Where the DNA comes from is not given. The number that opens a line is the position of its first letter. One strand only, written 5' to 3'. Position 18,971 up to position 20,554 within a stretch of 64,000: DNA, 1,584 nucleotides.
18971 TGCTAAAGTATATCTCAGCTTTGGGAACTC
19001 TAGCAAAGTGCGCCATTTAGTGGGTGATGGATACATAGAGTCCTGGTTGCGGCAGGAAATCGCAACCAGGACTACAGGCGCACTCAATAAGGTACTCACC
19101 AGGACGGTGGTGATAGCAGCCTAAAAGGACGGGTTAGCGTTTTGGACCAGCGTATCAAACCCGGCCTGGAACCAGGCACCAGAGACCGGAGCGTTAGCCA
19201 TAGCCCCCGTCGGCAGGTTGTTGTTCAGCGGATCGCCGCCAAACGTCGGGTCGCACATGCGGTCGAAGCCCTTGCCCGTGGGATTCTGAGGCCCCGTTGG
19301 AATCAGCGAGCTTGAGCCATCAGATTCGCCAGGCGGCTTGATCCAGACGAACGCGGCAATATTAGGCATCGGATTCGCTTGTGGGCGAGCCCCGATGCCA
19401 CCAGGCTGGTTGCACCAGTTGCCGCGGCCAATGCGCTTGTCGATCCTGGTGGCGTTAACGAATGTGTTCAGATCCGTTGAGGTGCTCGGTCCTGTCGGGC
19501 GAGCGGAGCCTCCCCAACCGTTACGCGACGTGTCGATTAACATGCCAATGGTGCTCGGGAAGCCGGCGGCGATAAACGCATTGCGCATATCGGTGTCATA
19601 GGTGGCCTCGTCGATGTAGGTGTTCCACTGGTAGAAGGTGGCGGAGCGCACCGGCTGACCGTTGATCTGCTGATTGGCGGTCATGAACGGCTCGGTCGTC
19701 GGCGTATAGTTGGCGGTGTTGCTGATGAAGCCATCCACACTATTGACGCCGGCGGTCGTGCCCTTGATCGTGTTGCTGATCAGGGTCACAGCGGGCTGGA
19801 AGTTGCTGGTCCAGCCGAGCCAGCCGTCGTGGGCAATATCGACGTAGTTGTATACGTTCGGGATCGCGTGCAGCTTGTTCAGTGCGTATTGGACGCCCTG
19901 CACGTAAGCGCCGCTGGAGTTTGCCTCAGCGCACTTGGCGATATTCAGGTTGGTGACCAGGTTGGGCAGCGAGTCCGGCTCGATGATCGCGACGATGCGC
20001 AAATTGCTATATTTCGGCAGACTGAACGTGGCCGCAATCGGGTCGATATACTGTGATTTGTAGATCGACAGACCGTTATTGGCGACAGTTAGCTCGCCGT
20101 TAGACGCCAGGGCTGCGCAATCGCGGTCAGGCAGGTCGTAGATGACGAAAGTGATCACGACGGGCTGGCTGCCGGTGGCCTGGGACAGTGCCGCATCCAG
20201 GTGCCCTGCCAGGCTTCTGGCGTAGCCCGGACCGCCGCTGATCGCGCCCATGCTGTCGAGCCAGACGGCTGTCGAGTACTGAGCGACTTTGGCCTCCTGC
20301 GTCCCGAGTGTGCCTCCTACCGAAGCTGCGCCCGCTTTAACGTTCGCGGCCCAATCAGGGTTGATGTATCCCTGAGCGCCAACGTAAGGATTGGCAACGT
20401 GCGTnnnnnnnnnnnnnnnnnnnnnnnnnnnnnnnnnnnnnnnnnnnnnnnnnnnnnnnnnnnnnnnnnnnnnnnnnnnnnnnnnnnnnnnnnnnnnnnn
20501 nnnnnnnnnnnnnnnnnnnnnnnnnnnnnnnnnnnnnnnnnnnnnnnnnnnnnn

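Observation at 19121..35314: Compact 17-kb cellulolytic locus with embedded signal-transduction genes (membrane XRE regulator; ECF sigma + WD40 anti-sigma)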

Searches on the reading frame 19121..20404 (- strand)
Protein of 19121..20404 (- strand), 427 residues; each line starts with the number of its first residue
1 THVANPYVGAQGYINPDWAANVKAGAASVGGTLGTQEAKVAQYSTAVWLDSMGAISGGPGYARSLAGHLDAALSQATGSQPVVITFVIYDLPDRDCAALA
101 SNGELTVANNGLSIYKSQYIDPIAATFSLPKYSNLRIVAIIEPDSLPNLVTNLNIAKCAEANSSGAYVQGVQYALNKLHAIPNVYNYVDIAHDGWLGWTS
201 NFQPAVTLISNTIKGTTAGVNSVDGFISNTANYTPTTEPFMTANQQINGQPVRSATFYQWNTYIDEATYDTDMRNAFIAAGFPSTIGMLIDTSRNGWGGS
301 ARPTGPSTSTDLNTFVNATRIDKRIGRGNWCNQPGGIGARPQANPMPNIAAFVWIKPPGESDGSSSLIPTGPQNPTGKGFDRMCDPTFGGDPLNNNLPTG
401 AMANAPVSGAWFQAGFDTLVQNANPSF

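Call 46: search_solved_structures(query=window:19121-20404:-, max_evalue=1e-20)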
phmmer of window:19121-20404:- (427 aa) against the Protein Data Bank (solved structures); distinct sequences matched with E-value up to 1e-20: 39.
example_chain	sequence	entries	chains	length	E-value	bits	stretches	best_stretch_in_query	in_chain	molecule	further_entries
6k52_A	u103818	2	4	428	5.7e-158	529.8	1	4-425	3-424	GH6 cellobiohydrolase, HMCEL6A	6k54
6k55_A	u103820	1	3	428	8.3e-157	525.9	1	4-425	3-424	Glucanase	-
6k53_A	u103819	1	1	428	1.5e-155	521.8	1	4-425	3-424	GH6 cellobiohydrolase, HMCEL6A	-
5xyh_A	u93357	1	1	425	4.9e-146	490.4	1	1-426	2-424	CbsA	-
7cbd_A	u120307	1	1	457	3.2e-140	471.3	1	2-425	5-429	Exoglucanase A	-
4b4f_A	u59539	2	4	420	7.9e-139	466.7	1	3-425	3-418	BETA-1,4-EXOCELLULASE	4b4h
4avo_A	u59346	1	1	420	1.1e-137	462.9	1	3-425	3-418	BETA-1,4-EXOCELLULASE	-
4avn_A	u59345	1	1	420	3e-137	461.5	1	3-425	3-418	CELLOBIOHYDROLASE. GLYCOSYL HYDROLASE FAMILY 6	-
3vog_A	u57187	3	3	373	7.8e-57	196.5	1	4-236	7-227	Cellobiohydrolase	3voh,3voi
3voj_A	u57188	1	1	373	1.2e-55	192.6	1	4-236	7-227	Cellobiohydrolase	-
8ymv_A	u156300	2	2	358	6.4e-54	186.9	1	4-235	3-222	Glucanase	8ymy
8wx6_A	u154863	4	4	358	6.7e-54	186.9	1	4-235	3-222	Glucanase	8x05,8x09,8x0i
8wwt_A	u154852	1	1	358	1.3e-53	185.9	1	4-235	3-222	Glucanase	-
8ww5_A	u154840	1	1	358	3e-53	184.7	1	4-235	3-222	Glucanase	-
8wxc_A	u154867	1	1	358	4.2e-53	184.2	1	4-235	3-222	Glucanase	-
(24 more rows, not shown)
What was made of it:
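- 19121..20980 (-): CBM2-GH6 secreted exocellulase (cellobiohydrolase type). It lies downstream of GH48 on the same strand. Closest solved structures are GH6 cellobiohydrolases HmCel6A, CbsA, CbhA and T. fusca Cel6B, E 1e-139 to 1e-158 (call 46).
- Checked: GH6 is closest to bacterial cellobiohydrolases (E 1e-139 to 1e-158, call 46).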
